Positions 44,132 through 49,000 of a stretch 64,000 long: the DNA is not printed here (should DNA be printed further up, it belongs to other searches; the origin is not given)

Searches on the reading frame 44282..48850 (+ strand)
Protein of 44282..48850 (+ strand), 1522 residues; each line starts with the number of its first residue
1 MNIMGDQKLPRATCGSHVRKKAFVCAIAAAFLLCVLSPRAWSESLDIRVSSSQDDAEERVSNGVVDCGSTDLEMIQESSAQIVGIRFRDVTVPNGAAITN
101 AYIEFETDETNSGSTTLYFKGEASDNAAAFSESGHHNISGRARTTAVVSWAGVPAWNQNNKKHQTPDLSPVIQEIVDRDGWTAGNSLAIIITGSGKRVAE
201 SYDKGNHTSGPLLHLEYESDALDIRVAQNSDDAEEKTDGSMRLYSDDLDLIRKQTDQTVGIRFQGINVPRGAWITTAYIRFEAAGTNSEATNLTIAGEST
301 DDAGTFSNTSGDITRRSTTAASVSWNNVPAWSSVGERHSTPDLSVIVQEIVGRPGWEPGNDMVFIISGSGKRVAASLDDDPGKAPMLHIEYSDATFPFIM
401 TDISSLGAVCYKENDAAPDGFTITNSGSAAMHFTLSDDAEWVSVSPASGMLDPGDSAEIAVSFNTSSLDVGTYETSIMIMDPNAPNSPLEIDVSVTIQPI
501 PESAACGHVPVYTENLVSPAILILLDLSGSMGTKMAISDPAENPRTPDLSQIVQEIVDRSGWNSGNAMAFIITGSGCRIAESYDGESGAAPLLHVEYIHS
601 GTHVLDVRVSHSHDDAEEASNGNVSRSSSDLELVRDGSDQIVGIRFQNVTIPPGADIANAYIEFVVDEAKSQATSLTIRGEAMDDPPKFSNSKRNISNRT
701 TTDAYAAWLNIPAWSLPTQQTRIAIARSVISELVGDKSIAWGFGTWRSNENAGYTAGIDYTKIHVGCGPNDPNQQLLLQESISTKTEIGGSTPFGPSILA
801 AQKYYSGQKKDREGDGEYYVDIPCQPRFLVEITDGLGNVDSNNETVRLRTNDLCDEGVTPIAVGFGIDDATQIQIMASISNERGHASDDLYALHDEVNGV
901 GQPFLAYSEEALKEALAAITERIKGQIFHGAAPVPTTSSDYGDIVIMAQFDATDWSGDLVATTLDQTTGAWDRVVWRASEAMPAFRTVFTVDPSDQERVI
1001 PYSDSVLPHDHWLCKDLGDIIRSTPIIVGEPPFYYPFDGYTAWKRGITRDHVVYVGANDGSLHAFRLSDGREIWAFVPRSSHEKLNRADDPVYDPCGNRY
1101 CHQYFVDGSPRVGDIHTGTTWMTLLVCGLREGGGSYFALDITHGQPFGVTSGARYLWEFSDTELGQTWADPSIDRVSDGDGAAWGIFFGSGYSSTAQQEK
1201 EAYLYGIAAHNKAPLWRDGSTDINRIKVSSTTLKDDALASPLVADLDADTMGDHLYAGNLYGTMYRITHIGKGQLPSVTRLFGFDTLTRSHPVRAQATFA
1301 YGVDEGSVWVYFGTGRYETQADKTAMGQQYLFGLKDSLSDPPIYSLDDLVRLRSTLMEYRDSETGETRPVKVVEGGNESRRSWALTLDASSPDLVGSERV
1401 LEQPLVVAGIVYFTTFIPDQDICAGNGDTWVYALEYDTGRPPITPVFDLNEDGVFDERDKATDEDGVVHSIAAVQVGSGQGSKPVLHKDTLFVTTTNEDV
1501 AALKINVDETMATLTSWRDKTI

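Call 20: search_protein_families(library=pfam, proteins=[window:44282-48850:+], max_evalue=0.01)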
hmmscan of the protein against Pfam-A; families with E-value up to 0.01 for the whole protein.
window:44282-48850:+ (1522 aa): 7 families
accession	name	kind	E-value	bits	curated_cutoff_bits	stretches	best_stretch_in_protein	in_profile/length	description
PF05567.17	T4P_PilY1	-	2.7e-25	89.6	28.1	1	1017-1270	1-283/411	PilY1 beta-propeller domain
PF19190.6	BACON_2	-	1.6e-09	38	25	1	413-477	15-79/94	Viral BACON domain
PF22076.2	Cep192_D6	-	1.3e-05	25.8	35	1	415-470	20-75/101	Cep192 domain 6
PF22544.2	HYDIN_VesB_CFA65-like_Ig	-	1.6e-05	25.5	25.5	1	419-479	23-84/100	HYDIN/CFA65/VesB-like, Ig-like domain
PF24507.1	Ig_CFAP65_4th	-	4.6e-05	24.2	27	1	421-479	2-60/76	CFAP65, fourth Ig-like domain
PF22067.2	Cep192_D3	-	0.0013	19.3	27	1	420-485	22-89/99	Cep192 domain 3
PF00092.34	VWA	-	0.0076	16.9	23.8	0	784-883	70-158/174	von Willebrand factor type A domain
